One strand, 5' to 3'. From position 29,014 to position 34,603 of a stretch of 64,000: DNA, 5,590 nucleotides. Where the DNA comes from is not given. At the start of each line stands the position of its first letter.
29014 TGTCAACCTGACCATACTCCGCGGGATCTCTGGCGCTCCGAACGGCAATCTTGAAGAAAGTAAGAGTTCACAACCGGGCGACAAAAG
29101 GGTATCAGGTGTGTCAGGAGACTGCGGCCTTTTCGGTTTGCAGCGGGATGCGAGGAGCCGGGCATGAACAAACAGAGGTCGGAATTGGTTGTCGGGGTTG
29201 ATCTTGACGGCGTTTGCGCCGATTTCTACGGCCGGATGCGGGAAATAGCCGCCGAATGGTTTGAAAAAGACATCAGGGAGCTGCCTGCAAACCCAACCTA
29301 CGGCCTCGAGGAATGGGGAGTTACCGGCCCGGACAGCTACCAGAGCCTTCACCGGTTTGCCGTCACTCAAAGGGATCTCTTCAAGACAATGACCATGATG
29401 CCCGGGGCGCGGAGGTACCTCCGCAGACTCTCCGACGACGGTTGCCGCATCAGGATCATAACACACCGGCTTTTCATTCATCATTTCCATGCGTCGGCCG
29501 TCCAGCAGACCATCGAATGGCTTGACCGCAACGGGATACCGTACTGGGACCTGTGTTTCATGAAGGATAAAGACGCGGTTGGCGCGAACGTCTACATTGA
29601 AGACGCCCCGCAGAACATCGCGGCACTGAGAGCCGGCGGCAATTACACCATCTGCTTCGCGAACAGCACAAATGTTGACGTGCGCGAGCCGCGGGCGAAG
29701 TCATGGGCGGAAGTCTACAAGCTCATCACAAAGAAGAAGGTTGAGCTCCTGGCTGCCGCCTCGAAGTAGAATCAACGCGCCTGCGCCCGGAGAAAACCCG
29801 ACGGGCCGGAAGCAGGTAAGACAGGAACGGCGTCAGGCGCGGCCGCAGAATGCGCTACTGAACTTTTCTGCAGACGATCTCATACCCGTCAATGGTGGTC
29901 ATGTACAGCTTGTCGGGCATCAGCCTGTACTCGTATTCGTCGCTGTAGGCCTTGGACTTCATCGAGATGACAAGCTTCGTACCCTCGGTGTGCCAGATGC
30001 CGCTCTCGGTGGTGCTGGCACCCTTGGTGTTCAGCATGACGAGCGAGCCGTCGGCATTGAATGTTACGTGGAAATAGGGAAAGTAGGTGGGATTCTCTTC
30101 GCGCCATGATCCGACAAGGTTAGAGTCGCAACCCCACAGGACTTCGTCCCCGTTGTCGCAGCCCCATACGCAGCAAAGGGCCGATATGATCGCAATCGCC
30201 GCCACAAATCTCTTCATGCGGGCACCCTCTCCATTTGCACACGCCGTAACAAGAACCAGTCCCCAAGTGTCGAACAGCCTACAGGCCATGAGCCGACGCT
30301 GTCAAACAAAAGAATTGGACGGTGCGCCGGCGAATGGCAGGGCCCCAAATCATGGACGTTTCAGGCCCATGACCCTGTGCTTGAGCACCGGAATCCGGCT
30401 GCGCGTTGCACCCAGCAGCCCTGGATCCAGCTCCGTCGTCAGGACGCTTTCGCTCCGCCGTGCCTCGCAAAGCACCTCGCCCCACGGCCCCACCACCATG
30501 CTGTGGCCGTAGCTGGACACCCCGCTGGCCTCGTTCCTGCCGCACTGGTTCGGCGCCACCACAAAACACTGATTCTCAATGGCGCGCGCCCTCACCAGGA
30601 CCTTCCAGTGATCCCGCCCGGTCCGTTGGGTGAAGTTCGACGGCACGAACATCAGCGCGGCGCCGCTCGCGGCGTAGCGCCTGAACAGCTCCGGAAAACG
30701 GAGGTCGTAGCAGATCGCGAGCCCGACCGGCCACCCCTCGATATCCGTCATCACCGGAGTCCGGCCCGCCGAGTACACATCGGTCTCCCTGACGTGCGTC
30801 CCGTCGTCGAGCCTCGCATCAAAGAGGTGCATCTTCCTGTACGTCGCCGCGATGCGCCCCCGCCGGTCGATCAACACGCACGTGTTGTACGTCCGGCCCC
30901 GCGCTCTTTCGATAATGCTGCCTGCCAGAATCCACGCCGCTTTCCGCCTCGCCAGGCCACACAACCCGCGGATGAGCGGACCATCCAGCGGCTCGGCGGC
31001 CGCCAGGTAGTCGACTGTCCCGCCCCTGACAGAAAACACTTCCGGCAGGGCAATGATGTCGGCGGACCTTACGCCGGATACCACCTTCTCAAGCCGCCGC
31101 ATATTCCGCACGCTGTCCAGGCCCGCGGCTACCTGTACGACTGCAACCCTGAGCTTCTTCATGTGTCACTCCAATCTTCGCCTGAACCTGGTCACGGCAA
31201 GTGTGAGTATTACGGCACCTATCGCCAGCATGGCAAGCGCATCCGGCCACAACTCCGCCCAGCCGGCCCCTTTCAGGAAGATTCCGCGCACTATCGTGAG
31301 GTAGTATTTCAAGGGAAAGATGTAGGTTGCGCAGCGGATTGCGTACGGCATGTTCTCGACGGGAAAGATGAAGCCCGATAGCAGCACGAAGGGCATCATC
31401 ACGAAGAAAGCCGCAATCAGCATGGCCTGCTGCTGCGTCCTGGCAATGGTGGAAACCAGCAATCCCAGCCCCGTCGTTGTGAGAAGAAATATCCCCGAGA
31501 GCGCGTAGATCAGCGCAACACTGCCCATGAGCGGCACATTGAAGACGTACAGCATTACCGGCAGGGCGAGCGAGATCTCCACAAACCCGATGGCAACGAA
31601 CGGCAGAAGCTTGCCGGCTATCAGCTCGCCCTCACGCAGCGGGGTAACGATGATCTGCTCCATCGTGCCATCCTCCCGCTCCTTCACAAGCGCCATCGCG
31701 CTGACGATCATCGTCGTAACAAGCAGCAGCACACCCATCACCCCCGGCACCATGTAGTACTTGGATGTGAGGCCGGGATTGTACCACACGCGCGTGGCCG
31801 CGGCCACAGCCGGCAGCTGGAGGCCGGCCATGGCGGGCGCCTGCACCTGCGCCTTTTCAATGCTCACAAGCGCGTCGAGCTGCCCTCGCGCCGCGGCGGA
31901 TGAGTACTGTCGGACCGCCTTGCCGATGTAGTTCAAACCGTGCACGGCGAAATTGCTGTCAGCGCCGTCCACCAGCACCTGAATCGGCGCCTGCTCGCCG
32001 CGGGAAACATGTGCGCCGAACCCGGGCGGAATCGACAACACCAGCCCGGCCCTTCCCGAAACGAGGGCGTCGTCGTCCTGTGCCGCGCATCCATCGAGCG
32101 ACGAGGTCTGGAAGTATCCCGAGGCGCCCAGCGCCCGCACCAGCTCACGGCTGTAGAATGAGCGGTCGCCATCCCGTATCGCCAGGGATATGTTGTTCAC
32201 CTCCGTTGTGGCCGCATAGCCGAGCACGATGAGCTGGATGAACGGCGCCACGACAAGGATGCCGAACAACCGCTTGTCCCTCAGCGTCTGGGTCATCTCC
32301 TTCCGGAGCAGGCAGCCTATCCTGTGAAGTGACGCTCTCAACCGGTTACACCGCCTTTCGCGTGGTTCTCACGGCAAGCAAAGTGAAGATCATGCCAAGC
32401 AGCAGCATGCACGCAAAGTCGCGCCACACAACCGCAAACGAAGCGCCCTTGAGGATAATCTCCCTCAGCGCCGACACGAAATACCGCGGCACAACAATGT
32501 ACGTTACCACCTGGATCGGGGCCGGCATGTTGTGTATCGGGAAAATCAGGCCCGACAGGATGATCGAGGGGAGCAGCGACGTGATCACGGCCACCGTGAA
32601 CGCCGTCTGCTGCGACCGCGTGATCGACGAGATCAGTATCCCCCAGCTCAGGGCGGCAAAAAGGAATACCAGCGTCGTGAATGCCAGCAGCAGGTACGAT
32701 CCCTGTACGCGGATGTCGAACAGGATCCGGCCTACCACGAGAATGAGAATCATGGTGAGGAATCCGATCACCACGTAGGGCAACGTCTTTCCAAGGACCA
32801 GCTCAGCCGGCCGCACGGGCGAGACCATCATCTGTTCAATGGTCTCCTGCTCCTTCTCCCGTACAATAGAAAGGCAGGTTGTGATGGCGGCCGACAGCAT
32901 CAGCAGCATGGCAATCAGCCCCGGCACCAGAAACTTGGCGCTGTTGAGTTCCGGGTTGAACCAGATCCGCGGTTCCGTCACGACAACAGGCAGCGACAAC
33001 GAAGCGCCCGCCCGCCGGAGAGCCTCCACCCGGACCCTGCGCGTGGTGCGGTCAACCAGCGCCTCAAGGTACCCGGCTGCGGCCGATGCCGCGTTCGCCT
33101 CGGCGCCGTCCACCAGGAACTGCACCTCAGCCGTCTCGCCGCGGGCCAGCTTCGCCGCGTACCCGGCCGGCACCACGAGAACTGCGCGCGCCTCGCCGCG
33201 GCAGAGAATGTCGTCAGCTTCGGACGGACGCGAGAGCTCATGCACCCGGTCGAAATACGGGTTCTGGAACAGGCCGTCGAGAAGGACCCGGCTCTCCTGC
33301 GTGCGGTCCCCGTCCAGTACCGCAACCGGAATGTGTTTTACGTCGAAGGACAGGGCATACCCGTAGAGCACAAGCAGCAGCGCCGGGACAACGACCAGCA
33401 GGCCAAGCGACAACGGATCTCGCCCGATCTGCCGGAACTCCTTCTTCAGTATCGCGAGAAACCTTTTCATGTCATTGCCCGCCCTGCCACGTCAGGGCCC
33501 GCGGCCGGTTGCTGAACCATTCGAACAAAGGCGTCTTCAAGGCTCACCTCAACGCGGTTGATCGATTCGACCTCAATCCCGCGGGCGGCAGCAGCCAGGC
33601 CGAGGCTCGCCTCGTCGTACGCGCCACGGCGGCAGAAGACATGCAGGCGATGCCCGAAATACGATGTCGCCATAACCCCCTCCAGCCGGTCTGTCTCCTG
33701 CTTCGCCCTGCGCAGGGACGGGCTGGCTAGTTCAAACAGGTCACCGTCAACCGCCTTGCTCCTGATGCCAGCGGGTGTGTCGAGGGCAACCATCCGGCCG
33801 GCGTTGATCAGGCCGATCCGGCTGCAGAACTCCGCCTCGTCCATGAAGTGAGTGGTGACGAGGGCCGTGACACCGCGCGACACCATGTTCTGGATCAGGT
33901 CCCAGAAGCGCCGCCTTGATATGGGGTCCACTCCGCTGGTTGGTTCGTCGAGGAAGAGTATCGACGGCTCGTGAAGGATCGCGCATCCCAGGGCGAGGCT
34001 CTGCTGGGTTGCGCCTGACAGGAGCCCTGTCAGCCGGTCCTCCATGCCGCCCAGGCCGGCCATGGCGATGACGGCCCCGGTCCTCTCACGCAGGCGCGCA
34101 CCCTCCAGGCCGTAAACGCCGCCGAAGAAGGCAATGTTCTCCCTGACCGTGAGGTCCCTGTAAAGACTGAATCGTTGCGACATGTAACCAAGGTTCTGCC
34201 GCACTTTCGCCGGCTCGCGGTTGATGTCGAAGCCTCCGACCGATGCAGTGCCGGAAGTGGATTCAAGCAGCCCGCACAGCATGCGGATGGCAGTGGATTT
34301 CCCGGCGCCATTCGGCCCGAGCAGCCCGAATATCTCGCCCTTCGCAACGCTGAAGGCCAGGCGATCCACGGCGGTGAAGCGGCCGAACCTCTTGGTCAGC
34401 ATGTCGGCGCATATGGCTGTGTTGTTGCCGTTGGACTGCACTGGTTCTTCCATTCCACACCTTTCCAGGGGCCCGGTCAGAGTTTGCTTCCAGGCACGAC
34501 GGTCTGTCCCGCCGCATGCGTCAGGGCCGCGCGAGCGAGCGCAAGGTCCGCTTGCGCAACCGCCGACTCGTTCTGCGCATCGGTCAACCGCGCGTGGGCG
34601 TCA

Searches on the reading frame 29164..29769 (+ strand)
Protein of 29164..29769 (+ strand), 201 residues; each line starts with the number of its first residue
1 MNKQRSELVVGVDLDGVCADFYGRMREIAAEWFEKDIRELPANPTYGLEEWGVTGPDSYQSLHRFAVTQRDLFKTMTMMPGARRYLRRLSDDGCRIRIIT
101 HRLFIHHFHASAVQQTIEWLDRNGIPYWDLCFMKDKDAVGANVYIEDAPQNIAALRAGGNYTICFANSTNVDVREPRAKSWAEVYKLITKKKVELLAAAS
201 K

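Call 9: search_protein_families(library=pfam, proteins=[window:29164-29769:+], max_evalue=0.001)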
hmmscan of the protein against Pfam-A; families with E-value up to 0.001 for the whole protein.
window:29164-29769:+ (201 aa): 1 family
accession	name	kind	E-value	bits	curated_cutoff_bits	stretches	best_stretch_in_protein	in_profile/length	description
PF06941.18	NT5C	-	2.1e-55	187.8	24.8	1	9-191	3-177/180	5' nucleotidase, deoxy (Pyrimidine), cytosolic type C protein (NT5C)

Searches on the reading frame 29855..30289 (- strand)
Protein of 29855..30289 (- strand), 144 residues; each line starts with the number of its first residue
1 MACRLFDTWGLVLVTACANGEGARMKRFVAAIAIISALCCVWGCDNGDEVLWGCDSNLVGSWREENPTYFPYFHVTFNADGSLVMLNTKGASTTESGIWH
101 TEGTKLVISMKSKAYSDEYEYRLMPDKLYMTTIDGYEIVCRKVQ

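Call 9: search_protein_families(library=pfam, proteins=[window:29855-30289:-], max_evalue=0.001)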
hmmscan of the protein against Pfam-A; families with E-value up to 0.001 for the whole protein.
window:29855-30289:- (144 aa): 1 family
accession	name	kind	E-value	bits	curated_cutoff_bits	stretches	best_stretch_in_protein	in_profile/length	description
PF18692.7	DUF5640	-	4.6e-05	23.6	28.5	1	57-137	2-77/85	Family of unknown function (DUF5640)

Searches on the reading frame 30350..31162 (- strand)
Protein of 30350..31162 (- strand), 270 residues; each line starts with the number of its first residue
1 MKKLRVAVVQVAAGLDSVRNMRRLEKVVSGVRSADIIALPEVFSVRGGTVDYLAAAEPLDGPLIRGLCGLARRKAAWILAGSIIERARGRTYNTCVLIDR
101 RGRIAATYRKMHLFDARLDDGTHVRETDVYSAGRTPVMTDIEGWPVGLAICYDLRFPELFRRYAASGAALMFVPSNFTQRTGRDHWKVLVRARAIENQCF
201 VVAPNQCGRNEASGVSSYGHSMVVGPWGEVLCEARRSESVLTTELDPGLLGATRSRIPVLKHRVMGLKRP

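Call 9: search_protein_families(library=pfam, proteins=[window:30350-31162:-], max_evalue=0.001)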
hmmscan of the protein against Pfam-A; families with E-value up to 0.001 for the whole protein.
window:30350-31162:- (270 aa): 1 family
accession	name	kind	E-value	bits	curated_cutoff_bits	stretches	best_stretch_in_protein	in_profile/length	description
PF00795.27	CN_hydrolase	-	2e-59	201.4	23.2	1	5-254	1-255/256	Carbon-nitrogen hydrolase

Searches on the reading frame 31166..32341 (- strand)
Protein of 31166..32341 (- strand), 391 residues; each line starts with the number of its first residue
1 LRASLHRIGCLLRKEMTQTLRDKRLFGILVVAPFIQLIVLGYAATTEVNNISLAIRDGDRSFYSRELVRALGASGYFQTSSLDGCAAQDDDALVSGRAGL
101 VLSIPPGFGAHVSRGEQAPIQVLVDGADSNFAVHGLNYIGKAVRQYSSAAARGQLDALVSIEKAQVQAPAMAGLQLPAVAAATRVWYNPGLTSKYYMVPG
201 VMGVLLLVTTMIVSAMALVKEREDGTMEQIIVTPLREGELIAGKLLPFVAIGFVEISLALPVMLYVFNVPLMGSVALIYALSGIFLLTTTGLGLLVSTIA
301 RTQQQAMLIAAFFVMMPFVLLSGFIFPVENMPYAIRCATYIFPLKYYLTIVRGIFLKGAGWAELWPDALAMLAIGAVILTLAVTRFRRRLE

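Call 9: search_protein_families(library=pfam, proteins=[window:31166-32341:-], max_evalue=0.001)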
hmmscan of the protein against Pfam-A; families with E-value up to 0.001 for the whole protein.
window:31166-32341:- (391 aa): 3 families
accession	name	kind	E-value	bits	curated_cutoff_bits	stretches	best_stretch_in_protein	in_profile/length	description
PF12698.13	ABC2_membrane_3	-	2.9e-44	152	31.6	1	26-383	4-346/347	ABC-2 family transporter protein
PF01061.29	ABC2_membrane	-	4.3e-25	88.9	26.9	1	186-356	39-211/211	ABC-2 type transporter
PF12679.13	ABC2_membrane_2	-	7.9e-20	71.7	27.2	1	11-389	3-281/283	ABC-2 family transporter protein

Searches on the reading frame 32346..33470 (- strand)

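Call 9: search_protein_families(library=pfam, proteins=[window:32346-33470:-], max_evalue=0.001)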
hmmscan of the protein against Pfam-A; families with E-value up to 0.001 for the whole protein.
window:32346-33470:- (374 aa): 4 families
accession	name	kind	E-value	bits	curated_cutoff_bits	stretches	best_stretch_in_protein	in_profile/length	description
PF12698.13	ABC2_membrane_3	-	5.6e-56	190.5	31.6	1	25-367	7-346/347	ABC-2 family transporter protein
PF01061.29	ABC2_membrane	-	7.5e-25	88.2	26.9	1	177-339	45-210/211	ABC-2 type transporter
PF12679.13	ABC2_membrane_2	-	8e-19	68.4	27.2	1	5-366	1-274/283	ABC-2 family transporter protein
PF12730.13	ABC2_membrane_4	-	0.00054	20.4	27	1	185-298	55-176/179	ABC-2 family transporter protein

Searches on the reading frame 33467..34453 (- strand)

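Call 9: search_protein_families(library=pfam, proteins=[window:33467-34453:-], max_evalue=0.001)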
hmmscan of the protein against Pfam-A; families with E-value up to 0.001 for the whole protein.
window:33467-34453:- (328 aa): 3 families
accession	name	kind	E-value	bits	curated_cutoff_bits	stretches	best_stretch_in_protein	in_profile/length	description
PF00005.33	ABC_tran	-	4.2e-28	99.1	25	1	30-173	2-137/137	ABC transporter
PF13304.12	AAA_21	-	1.3e-10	42.3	27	1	146-202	239-298/304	AAA domain, putative AbiEii toxin, Type IV TA system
PF13514.12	AAA_27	-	0.00044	20.3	22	0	21-63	9-50/206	AAA domain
